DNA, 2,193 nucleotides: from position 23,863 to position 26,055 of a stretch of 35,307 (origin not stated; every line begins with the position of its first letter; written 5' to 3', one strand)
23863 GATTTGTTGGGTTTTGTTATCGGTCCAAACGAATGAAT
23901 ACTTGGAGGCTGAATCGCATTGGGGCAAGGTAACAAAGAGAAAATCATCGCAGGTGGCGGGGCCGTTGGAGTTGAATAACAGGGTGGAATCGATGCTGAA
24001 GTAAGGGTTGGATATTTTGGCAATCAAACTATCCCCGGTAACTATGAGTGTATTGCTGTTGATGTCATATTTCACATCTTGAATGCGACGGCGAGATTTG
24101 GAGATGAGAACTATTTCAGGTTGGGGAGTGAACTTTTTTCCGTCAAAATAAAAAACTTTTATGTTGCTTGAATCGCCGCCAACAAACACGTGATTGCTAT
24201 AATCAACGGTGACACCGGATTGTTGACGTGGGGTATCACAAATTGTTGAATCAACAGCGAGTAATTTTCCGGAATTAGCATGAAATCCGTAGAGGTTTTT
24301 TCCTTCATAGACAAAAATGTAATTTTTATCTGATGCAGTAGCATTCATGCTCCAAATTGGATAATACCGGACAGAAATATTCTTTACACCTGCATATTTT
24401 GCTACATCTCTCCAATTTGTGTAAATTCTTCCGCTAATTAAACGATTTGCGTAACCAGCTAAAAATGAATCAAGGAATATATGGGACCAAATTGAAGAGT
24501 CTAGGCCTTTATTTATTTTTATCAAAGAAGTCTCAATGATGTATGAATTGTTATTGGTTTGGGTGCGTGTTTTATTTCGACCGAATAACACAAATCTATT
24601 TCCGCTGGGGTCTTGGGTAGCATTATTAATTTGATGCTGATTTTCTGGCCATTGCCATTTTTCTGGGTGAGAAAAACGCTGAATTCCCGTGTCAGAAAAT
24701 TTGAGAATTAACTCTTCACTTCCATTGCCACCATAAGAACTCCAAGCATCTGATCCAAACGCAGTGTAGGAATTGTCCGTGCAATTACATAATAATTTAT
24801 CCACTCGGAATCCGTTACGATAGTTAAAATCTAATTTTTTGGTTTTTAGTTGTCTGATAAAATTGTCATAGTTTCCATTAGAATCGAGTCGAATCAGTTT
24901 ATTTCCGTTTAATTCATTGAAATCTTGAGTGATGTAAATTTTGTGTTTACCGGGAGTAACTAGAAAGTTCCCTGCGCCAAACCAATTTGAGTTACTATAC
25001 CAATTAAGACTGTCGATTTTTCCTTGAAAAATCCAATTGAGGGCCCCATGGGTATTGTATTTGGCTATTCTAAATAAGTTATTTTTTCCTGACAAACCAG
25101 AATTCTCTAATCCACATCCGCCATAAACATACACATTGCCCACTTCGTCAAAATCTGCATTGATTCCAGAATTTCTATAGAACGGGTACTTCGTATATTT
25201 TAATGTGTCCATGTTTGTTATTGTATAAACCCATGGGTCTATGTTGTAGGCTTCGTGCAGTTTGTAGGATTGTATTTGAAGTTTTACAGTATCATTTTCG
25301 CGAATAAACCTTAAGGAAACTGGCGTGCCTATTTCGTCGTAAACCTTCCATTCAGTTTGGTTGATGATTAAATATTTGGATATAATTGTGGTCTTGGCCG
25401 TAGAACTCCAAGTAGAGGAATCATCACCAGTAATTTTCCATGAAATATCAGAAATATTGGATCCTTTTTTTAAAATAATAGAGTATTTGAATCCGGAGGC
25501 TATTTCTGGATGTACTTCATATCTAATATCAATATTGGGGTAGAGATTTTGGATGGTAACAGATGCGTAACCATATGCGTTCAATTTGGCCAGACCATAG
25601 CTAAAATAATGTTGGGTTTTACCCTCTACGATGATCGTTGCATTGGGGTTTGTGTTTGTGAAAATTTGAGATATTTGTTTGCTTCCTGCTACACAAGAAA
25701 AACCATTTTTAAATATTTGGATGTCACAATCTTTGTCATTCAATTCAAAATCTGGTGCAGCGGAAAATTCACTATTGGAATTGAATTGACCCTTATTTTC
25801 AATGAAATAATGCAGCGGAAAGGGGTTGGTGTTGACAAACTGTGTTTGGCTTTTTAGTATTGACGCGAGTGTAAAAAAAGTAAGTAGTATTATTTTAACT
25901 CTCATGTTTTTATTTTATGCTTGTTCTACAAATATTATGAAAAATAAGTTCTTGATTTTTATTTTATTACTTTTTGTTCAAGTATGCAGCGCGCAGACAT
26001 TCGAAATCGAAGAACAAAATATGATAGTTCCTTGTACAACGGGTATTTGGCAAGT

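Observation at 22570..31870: Mosaic paralogs: constant 1.44-kb secretion/stalk module and a conserved 5' patch flanking a divergent head region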

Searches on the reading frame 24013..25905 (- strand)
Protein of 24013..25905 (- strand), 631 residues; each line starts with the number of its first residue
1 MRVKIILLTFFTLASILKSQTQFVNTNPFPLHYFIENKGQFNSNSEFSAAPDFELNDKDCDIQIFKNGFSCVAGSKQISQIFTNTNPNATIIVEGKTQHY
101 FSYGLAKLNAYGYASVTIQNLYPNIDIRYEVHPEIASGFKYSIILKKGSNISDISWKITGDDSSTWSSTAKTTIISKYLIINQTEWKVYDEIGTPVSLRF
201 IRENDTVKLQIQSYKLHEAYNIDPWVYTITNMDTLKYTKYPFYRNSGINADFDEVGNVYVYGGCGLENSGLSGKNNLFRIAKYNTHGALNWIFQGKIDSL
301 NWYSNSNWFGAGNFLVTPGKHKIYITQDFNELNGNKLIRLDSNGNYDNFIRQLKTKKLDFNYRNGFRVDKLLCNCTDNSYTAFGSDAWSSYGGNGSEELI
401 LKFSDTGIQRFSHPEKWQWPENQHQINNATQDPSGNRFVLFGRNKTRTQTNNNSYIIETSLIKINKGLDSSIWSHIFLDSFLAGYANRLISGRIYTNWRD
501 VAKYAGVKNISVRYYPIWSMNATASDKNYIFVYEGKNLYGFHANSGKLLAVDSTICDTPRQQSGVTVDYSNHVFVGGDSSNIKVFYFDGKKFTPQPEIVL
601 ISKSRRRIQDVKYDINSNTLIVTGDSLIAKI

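Call 28: find_homologous_proteins(query=window:24013-25905:-, max_evalue=0.00001)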
Query window:24013-25905:- (631 aa): 39 proteins with E <= 0.00001 among 7042 candidates.
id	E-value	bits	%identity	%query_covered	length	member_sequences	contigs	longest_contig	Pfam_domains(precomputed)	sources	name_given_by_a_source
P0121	1.2e-244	832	60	100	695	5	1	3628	PF25778.2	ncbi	ncbi:MAG: hypothetical protein RI977_1152, partial [Bacteroidota bacterium]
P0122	5.2e-241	820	61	99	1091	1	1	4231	PF13585.13,PF25778.2,PF18911.7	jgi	jgi:gliding motility-associated-like protein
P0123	2.3e-240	818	59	100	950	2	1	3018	PF25778.2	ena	-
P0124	1.1e-88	317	33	100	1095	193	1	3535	PF13585.13,PF25778.2,PF18911.7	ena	-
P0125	7.8e-67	244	38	56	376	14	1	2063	PF25778.2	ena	-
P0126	4.9e-60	222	29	100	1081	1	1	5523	PF13585.13,PF25778.2,PF18911.7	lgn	-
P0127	6.0e-55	205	29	99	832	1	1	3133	PF13585.13,PF25778.2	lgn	-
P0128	7.7e-52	195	32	55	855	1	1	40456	PF13585.13,PF25778.2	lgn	-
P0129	1.1e-50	191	27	95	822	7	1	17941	PF13585.13,PF25778.2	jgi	jgi:gliding motility-associated-like protein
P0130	6.6e-49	185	29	99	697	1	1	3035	PF18962.8,PF25778.2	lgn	-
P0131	3.6e-43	166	26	97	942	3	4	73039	PF13585.13,PF25778.2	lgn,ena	-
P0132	1.5e-41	161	28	97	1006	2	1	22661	PF13585.13,PF25778.2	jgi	-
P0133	2.0e-39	154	29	87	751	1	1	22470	PF00801.27,PF25778.2,PF18911.7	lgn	-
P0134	1.2e-33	135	28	87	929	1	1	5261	PF18962.8,PF25778.2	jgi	jgi:hypothetical protein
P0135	3.0e-32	130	28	44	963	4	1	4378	PF25778.2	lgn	-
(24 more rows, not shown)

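Call 45: predict_structure(alignment_id=A1)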
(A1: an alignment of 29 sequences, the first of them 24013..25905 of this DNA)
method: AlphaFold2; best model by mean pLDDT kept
length: 631 residues; sequences in the alignment: 29
mean_pLDDT: 75.0   pTM: 0.81
mean pLDDT of the five models: 75.0, 73.9, 73.4, 72.9, 68.9
residues with pLDDT >= 90: 177; 70-90: 242; 50-70: 109; < 50: 103
segments of 3 or more residues with pLDDT < 50: 13-20, 22-24, 231-243, 266-274, 356-363, 388-395, 420-422, 445-456, 483-516, 557-560
pLDDT, mean of each block of 10 residues (from residue 1): 65 48 63 91 87 83 92 82 94 96 95 97 96 76 94 90 65 72 83 87 85 88 78 32 61 90 55 62 89 88 69 84 83 78 90 55 66 80 68 54 76 59 68 87 50 52 82 73 43 33 41 46 90 85 93 64 81 83 93 90 67 86 75 81
secondary structure, 60 per line:
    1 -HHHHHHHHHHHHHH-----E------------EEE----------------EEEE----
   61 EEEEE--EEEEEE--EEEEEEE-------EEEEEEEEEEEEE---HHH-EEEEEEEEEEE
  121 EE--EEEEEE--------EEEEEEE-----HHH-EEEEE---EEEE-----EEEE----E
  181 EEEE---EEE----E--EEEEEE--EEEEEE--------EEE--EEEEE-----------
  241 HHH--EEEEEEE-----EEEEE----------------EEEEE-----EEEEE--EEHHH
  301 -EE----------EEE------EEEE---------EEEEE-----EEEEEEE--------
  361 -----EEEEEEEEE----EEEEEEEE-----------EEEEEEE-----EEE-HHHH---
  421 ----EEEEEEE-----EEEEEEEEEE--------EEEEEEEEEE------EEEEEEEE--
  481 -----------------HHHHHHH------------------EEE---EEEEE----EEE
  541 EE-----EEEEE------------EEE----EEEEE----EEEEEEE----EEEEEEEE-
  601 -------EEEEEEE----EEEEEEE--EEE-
elements in order: H2-15 E34-36 E53-56 E61-65 E68-73 E76-82 E90-102 E110-122 E125-130 E139-145 E155-159 E163-166 E172-175 E180-184 E188-190 E198-203 E206-211 E220-222 E225-229 E246-252 E258-262 E279-283 E289-293 E314-316 E323-326 E336-340 E346-352 E366-374 E379-386 E398-404 E410-412 H414-417 E425-431 E437-446 E455-464 E471-478 H498-504 E523-525 E529-533 E538-542 E548-552 E565-567 E572-576 E581-587 E592-599 E608-614 E619-625 E628-630

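Call 49: fold_search(model_id=the predicted structure, library=pdb)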
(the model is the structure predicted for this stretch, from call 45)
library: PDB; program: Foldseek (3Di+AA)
matches with E <= 10: 1262; with E <= 0.001: 622
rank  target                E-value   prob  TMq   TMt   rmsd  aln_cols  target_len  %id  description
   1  8bbe_E                5.1e-10  1.00  0.18  0.11  24.8       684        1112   10  Structure of the IFT-A complex; IFT-A2 module (released 2022-12-21)
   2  9cnw_B                4.2e-08  1.00  0.32  0.52  10.6       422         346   12  CryoEM structure of the APO-BAM complex in DDM detergent (released 2024-12-25)
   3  9cnz_B                5.0e-08  1.00  0.31  0.51  10.9       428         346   11  Structure of BAM complexed with PTB2 ligand in detergent (released 2024-12-25)
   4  8w3v_B                5.5e-08  1.00  0.29  0.49  12.2       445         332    8  Crystal structure of human WDR41 (released 2024-03-27)
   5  6tjg                  5.8e-08  1.00  0.33  0.59   9.4       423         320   12  Crystal structure of the computationally designed Cake8 protein (released 2020-05-06)
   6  9dtb                  5.8e-08  1.00  0.36  0.62   7.0       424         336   11  Crystal structure of the WDR domain of WDR91 in complex with DR3460 (released 2024-10-16)
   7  9e78_0L               6.1e-08  1.00  0.19  0.20  22.4       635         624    8  48-nm repeat of the Leishmania tarentolae doublet microtubule (released 2025-03-12)
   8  9e2g_2C               6.7e-08  1.00  0.20  0.20  21.8       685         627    9  Cryo-EM structure of 48 nm repeat of microtubule doublet from T. brucei flagellum (released 2025-03-12)
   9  7roo                  7.0e-08  1.00  0.38  0.37   6.8       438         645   16  Crystal structure of Friedel-Crafts alkylating enzyme CylK from Cylindospermum licheniforme with bromide (released 2022-03-23)
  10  6lqr_BE               7.0e-08  1.00  0.19  0.15  23.3       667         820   11  Cryo-EM structure of 90S small subunit preribosomes in transition states (State C) (released 2020-09-16)
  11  9a3d_MODEL_1_A        8.5e-08  1.00  0.32  0.48   8.8       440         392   10  Model of E. coli BamB by in-cell photo-crosslinking MS and deep learning (released 2023-02-24)
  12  6tjh_A                9.3e-08  1.00  0.28  0.44  11.5       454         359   11  Crystal structure of the computationally designed Cake9 protein (released 2020-05-06)
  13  9e2g_2B               1.2e-07  1.00  0.21  0.21  21.9       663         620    9  Cryo-EM structure of 48 nm repeat of microtubule doublet from T. brucei flagellum (released 2025-03-12)
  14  6vyc_A                1.8e-07  1.00  0.37  0.65   6.5       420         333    9  Crystal structure of WD-repeat domain of human WDR91 (released 2020-03-25)
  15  9dta_B                1.8e-07  1.00  0.36  0.62   7.4       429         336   10  Crystal structure of the WDR domain of WDR91 in complex with DR3448 (released 2024-10-16)
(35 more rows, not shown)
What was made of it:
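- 24010..25905 (-): Head of A (DUF7948 beta-sandwich + beta-propeller); GC3 0.33. AlphaFold pTM 0.81 with propeller hits (calls 45, 49).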
